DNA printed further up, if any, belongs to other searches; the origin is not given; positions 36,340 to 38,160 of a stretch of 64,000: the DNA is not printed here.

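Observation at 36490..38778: Catalytic subunit pair with unusual cofactor sites: NuoCD-like lacking NiFe cysteines, NuoB-like with CxxC instead of CC and an N-terminal ferredoxin-like fusion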

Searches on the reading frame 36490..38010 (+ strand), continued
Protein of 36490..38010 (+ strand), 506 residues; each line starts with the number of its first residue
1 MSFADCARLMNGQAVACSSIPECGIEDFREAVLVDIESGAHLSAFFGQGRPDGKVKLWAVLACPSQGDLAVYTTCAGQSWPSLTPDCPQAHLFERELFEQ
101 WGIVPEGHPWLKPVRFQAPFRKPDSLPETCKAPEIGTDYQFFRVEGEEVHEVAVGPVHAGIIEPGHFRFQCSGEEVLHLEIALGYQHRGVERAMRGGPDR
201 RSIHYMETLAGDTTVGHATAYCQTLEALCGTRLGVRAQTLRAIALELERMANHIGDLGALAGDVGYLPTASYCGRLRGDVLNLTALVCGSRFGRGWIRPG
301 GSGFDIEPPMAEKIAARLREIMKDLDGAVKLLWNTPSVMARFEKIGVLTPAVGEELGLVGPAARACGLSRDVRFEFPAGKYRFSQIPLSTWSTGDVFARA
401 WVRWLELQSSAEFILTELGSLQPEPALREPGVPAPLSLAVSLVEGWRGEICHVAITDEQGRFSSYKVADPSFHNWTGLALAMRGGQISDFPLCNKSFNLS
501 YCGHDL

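Call 35: find_homologous_proteins(query=L044:10001-11497:+, max_evalue=1e-30)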
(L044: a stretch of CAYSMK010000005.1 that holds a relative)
Query L044:10001-11497:+ (499 aa): 8000 proteins with E <= 1e-30 among 8000 candidates; the best 120 are listed.
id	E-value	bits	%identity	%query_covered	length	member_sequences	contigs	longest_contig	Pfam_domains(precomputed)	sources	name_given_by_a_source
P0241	0.0e+0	1108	94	100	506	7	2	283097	PF00329.26,PF00346.25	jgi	jgi:Ni,Fe-hydrogenase III large subunit/Ni,Fe-hydrogenase III component G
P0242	0.0e+0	1075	91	100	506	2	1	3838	PF00329.26,PF00346.25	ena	-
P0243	0.0e+0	1035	88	100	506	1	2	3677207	PF00329.26,PF00346.25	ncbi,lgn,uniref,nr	ncbi:NADH-quinone oxidoreductase subunit C [Geobacter sp. AOG1]|uniref:hydrogenase large subunit n=1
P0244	0.0e+0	1021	87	100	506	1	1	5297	PF00329.26,PF00346.25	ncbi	ncbi:MAG TPA: NADH-quinone oxidoreductase subunit C [Geobacteraceae bacterium]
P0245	6.3e-298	1006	85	100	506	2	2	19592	PF00329.26,PF00346.25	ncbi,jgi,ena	ncbi:MAG: NADH-quinone oxidoreductase subunit C [Pedobacter sp.]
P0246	1.1e-297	1006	85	100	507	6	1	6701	PF00329.26,PF00346.25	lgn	-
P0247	1.2e-297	1006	85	100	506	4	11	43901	PF00329.26,PF00346.25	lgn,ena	-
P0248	6.6e-295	997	84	100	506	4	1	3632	PF00329.26,PF00346.25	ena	-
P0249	1.8e-294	995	84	100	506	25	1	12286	PF00329.26,PF00346.25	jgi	-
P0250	9.5e-294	993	84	100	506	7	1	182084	PF00329.26,PF00346.25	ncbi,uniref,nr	ncbi:NADH-quinone oxidoreductase subunit C [Geobacter grbiciae]|uniref:hydrogenase large subunit n=1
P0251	2.8e-293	991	84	100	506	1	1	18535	PF00329.26,PF00346.25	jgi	-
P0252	2.4e-292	988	83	100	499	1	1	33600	PF00329.26,PF00346.25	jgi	jgi:Ni,Fe-hydrogenase III large subunit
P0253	3.8e-292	987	84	100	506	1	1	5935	PF00329.26,PF00346.25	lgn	-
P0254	6.3e-292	987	84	100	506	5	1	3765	PF00329.26,PF00346.25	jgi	jgi:Ni,Fe-hydrogenase III large subunit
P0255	1.0e-291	986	82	100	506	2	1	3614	PF00329.26,PF00346.25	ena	-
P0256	1.3e-290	982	85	98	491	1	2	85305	PF00329.26,PF00346.25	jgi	jgi:Ni,Fe-hydrogenase III large subunit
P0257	3.0e-290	981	83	100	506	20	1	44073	PF00329.26,PF00346.25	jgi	jgi:Ni,Fe-hydrogenase III large subunit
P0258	3.3e-290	981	83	100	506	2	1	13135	PF00329.26,PF00346.25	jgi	-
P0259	3.9e-290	981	82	100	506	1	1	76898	PF00329.26,PF00346.25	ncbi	-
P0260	9.4e-290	980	83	100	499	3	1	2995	PF00329.26,PF00346.25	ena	-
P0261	1.4e-289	979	84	100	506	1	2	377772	PF00329.26,PF00346.25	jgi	jgi:Ni,Fe-hydrogenase III large subunit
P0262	6.3e-289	977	82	100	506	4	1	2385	PF00329.26,PF00346.25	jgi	-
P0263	6.9e-289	977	83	100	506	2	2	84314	PF00329.26,PF00346.25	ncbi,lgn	-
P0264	2.0e-288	975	83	100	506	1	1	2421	PF00346.25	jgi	-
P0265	3.7e-288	974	82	100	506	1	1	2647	PF00329.26,PF00346.25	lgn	-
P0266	4.9e-288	974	82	100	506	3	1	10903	PF00329.26,PF00346.25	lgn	-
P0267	6.7e-287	970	83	100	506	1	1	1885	PF00329.26,PF00346.25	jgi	jgi:Ni,Fe-hydrogenase III large subunit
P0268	7.4e-287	970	81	100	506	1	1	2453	PF00329.26,PF00346.25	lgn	-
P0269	8.7e-287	970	82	100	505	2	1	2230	PF00346.25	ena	-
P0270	1.1e-286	969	83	100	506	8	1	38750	PF00346.25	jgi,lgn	-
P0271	1.1e-286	969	81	100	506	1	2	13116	PF00329.26,PF00346.25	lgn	-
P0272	2.2e-286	968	81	100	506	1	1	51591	PF00329.26,PF00346.25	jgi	-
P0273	2.2e-286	968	82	100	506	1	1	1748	PF00329.26,PF00346.25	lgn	-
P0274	3.7e-286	968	81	100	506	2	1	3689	PF00346.25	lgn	-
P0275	7.4e-286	967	81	100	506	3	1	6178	PF00329.26,PF00346.25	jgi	jgi:Ni,Fe-hydrogenase III large subunit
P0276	1.7e-285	966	81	100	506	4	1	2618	PF00329.26,PF00346.25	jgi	jgi:Ni,Fe-hydrogenase III large subunit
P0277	1.9e-285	965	81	100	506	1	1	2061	PF00329.26,PF00346.25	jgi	jgi:Ni,Fe-hydrogenase III large subunit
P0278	1.4e-284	962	81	100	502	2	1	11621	PF00329.26,PF00346.25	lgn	-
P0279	1.7e-282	956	82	100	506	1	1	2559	PF00329.26,PF00346.25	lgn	-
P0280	4.8e-282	954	81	100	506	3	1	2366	PF00329.26,PF00346.25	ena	-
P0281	6.5e-282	954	81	100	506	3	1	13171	PF00329.26,PF00346.25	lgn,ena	-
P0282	7.4e-282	953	81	98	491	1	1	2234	PF00329.26,PF00346.25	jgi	jgi:Ni,Fe-hydrogenase III large subunit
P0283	1.5e-281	952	81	100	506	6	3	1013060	PF00329.26,PF00346.25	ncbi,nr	ncbi:MAG: hydrogenase [Geobacter sp.]|nr:MAG: hydrogenase [Geobacter sp.]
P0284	1.8e-281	952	80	100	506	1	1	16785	PF00329.26,PF00346.25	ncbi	-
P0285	2.2e-281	952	81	100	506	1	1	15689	PF00329.26,PF00346.25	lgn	-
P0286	2.9e-281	951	81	100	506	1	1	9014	PF00346.25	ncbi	-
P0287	4.5e-281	951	80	100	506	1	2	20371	PF00329.26,PF00346.25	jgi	jgi:Ni,Fe-hydrogenase III large subunit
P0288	8.8e-281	950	80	100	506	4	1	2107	PF00329.26,PF00346.25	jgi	jgi:Ni,Fe-hydrogenase III large subunit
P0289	2.1e-278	942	81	98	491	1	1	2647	PF00346.25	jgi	jgi:Ni,Fe-hydrogenase III large subunit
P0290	2.1e-278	942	79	100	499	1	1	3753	PF00329.26,PF00346.25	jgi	jgi:Ni,Fe-hydrogenase III large subunit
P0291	1.3e-276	936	79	100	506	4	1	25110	PF00329.26,PF00346.25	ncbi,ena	-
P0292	4.1e-275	931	80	100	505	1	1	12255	PF00329.26,PF00346.25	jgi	jgi:Ni,Fe-hydrogenase III large subunit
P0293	2.1e-274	929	77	100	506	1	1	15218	PF00329.26,PF00346.25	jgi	jgi:Ni,Fe-hydrogenase III large subunit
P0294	1.2e-273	926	80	98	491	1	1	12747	PF00329.26,PF00346.25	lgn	-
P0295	3.0e-272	922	78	100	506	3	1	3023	PF00329.26,PF00346.25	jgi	jgi:Ni,Fe-hydrogenase III large subunit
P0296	5.1e-271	918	78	100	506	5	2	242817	PF00346.25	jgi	jgi:Ni,Fe-hydrogenase III large subunit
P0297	5.0e-269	911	79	100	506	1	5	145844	PF00329.26,PF00346.25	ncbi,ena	-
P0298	8.1e-269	910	79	100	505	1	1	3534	PF00329.26,PF00346.25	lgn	-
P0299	5.3e-268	908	79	100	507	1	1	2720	PF00329.26,PF00346.25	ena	-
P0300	4.6e-267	905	77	100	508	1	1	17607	PF00329.26,PF00346.25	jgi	jgi:Ni,Fe-hydrogenase III large subunit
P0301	6.3e-265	898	78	100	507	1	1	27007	PF00346.25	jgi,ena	-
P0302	2.7e-261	886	74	100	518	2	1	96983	PF00329.26,PF00346.25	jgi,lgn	-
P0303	2.9e-260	882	75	100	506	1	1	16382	PF00329.26,PF00346.25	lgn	-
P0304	1.4e-259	880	75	100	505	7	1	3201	PF00346.25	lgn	-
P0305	1.3e-258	877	74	100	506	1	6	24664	PF00329.26,PF00346.25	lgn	-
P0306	2.4e-257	873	74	100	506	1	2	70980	PF00346.25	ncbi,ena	-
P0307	1.2e-256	870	75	100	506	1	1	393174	PF00346.25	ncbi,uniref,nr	ncbi:carbon monoxide-induced hydrogenase [Geobacter sp. OR-1]|uniref:hydrogenase large subunit n=1 T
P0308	2.1e-256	869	73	100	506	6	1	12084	PF00329.26,PF00346.25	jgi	jgi:Ni,Fe-hydrogenase III large subunit/Ni,Fe-hydrogenase III component G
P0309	1.9e-255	866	73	100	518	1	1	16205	PF00329.26,PF00346.25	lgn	-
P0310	5.1e-253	858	74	100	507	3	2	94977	PF00329.26,PF00346.25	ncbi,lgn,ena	-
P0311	7.5e-253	858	74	100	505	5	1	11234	PF00346.25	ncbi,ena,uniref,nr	ncbi:hydrogenase [Geobacter sp.]|uniref:hydrogenase large subunit n=1 Tax=Geobacter sp. TaxID=46610 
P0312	1.2e-250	851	71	100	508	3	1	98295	PF00346.25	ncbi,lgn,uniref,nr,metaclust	ncbi:hydrogenase large subunit [Desulforegula conservatrix]|uniref:hydrogenase large subunit n=1 Tax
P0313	7.0e-250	848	72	100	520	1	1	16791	PF00329.26,PF00346.25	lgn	-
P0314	7.4e-250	848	71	100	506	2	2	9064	PF00346.25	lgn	-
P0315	9.1e-250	848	71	100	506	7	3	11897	PF00346.25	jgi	jgi:Ni,Fe-hydrogenase III large subunit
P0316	3.9e-249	846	73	100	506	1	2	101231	PF00329.26,PF00346.25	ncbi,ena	-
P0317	1.8e-247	840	70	100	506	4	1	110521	PF00329.26,PF00346.25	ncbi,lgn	-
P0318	1.1e-246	837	72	100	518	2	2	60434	PF00329.26,PF00346.25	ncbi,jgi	-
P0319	1.6e-246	837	72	100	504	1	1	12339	PF00329.26,PF00346.25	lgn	-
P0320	2.4e-246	836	72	100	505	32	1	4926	PF00346.25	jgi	jgi:Ni,Fe-hydrogenase III large subunit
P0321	2.4e-246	836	71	100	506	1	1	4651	PF00329.26,PF00346.25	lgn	-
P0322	7.9e-246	835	70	100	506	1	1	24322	PF00329.26,PF00346.25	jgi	jgi:Ni,Fe-hydrogenase III large subunit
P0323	9.6e-246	834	71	100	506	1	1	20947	PF00329.26,PF00346.25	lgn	-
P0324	9.7e-246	834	72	100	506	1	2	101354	PF00329.26,PF00346.25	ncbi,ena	-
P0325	1.2e-245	834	71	100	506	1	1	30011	PF00329.26,PF00346.25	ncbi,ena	-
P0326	1.9e-245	833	71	100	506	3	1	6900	PF00346.25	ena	-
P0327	4.3e-245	832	70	100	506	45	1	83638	PF00346.25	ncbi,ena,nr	ncbi:MAG: NADH-quinone oxidoreductase subunit C [Geobacter sp.]|nr:NADH-quinone oxidoreductase subun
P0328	2.3e-244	830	70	100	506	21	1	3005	PF00329.26,PF00346.25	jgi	-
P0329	4.7e-244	829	71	100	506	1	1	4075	PF00329.26,PF00346.25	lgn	-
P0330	1.4e-243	827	68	100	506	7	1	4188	PF00346.25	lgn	-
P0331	1.5e-243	827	70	100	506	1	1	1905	PF00329.26,PF00346.25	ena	-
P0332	1.6e-243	827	69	100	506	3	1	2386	PF00346.25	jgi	-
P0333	3.2e-243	826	70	100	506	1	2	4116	PF00346.25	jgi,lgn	jgi:Ni,Fe-hydrogenase III large subunit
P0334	5.8e-243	825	70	100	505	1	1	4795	PF00346.25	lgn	-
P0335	8.3e-243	825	72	100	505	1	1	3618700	PF00329.26,PF00346.25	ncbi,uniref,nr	ncbi:hydrogenase large subunit [Geobacter pickeringii]|uniref:Hydrogenase n=1 Tax=Geobacter pickerin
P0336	6.1e-242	822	70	100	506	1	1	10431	PF00329.26,PF00346.25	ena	-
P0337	1.5e-240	817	69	100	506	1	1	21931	PF00329.26,PF00346.25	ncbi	-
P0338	4.3e-240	816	69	100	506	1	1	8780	PF00329.26,PF00346.25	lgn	-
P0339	1.1e-239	814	71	100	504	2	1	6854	PF00329.26,PF00346.25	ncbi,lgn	-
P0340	2.6e-239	813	68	100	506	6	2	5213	PF00329.26,PF00346.25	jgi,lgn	-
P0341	3.8e-239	813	69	100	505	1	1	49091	PF00329.26,PF00346.25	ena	-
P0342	7.7e-239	812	70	100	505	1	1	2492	PF00346.25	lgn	-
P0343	1.1e-238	811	68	100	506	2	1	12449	PF00346.25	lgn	-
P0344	1.4e-238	811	68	100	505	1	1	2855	PF00329.26,PF00346.25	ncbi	-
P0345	1.5e-238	811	69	100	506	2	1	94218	PF00346.25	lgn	-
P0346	1.9e-238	810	69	100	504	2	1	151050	PF00329.26,PF00346.25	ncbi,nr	ncbi:MAG: NADH-quinone oxidoreductase subunit C [Geobacter sp.]|nr:NADH-quinone oxidoreductase subun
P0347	6.1e-238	809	68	100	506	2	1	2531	PF00329.26,PF00346.25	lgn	-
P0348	1.9e-237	807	70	100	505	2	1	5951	PF00346.25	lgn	-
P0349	2.3e-237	807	69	100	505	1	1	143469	PF00329.26,PF00346.25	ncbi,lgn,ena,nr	ncbi:MAG: NADH-ubiquinone oxidoreductase subunit [Geobacteraceae bacterium]|nr:MAG: NADH-ubiquinone 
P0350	2.9e-237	806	67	100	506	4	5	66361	PF00329.26,PF00346.25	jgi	jgi:Ni,Fe-hydrogenase III large subunit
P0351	1.1e-236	804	69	100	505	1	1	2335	PF00329.26,PF00346.25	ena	-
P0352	1.8e-236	804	69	100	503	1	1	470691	PF00329.26,PF00346.25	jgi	jgi:Ni,Fe-hydrogenase III large subunit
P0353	2.5e-236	803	68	100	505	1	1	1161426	PF00329.26,PF00346.25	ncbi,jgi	ncbi:MAG TPA: NADH-quinone oxidoreductase subunit C [Candidatus Deferrimicrobiaceae bacterium]|jgi:N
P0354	4.6e-236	802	70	100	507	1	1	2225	PF00329.26,PF00346.25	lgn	-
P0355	1.3e-235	801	69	100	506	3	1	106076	PF00329.26,PF00346.25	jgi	jgi:Ni,Fe-hydrogenase III large subunit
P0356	1.4e-235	801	68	100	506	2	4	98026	PF00329.26,PF00346.25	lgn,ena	-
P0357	1.9e-235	800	67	100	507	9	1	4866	PF00329.26,PF00346.25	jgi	-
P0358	3.0e-235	800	69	100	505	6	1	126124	PF00329.26,PF00346.25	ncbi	-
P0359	6.4e-235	799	68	100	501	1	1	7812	PF00329.26,PF00346.25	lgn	-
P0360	6.4e-235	799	68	100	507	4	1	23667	PF00329.26,PF00346.25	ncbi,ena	-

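Call 37: find_encoding_contigs(protein=P0335, flank=10000, max_places=1)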
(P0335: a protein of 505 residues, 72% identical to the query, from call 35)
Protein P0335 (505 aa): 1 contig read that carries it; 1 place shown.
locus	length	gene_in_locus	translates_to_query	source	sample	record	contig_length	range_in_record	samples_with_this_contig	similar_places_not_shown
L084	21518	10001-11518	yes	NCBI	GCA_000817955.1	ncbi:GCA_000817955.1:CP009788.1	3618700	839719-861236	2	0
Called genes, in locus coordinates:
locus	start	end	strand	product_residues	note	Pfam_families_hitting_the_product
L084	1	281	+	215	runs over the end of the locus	PF03975:CheD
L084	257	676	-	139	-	-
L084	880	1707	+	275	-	PF03331:LpxC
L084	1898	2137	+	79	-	-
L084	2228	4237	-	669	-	PF00361:Proton_antipo_M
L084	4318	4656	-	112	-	PF02452:PemK_toxin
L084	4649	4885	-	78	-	-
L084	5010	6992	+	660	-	PF00361:Proton_antipo_M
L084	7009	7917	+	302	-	PF00146:NADHdh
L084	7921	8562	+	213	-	-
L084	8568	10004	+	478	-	PF00361:Proton_antipo_M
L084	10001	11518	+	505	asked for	PF00329:Complex1_30kDa (faint), PF00346:Complex1_49kDa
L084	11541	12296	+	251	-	PF01058:Oxidored_q6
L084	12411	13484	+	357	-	PF01063:Aminotran_4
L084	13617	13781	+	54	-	-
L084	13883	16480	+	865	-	PF02861:Clp_N, PF13191:AAA_16, PF23569:NBD_SMAX1, PF00004:AAA, PF17871:AAA_lid_9, PF00004:AAA, PF07724:AAA_2, PF07728:AAA_5, +8 more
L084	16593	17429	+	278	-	PF01522:Polysacc_deac_1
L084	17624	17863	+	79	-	-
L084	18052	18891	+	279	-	PF00288:GHMP_kinases_N, PF08544:GHMP_kinases_C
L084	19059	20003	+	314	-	PF13793:Pribosyltran_N, PF00156:Pribosyltran, PF14572:Pribosyl_synth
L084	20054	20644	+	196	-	PF01386:Ribosomal_L25p, PF14693:Ribosomal_TL5_C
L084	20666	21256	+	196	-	PF01195:Pept_tRNA_hydro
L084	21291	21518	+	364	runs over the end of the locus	PF01926:MMR_HSR1, PF02421:FeoB_N, PF06071:YchF-GTPase_C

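Call 59: search_protein_representatives(protein=window:36490-38007:+)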
Query: 506 residues. Proteins with E-value up to 0.001 (for the whole library): 6161; up to 1e-10: 3409; up to 1e-30: 896. The best 150 are listed.
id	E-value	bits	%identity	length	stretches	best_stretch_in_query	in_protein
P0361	2.6e-194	663.4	74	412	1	72-506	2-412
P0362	2.0e-186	637.3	60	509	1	10-506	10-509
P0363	6.7e-162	556.4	62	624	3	134-425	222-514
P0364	3.4e-155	534.3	53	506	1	10-506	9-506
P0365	3.2e-149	514.6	54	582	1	61-506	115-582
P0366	3.0e-147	508.1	54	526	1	8-506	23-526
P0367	4.3e-139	481.2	51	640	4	133-389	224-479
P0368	7.0e-139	480.5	53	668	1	10-483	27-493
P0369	2.4e-137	475.4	54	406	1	6-400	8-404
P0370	1.1e-136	473.2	59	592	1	44-448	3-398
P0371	2.3e-136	472.2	62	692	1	42-405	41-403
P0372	1.8e-131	456.0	49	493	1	8-506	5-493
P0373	6.3e-131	454.2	48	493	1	11-506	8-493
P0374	2.3e-128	445.8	50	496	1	55-506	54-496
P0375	3.0e-128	445.4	51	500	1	19-506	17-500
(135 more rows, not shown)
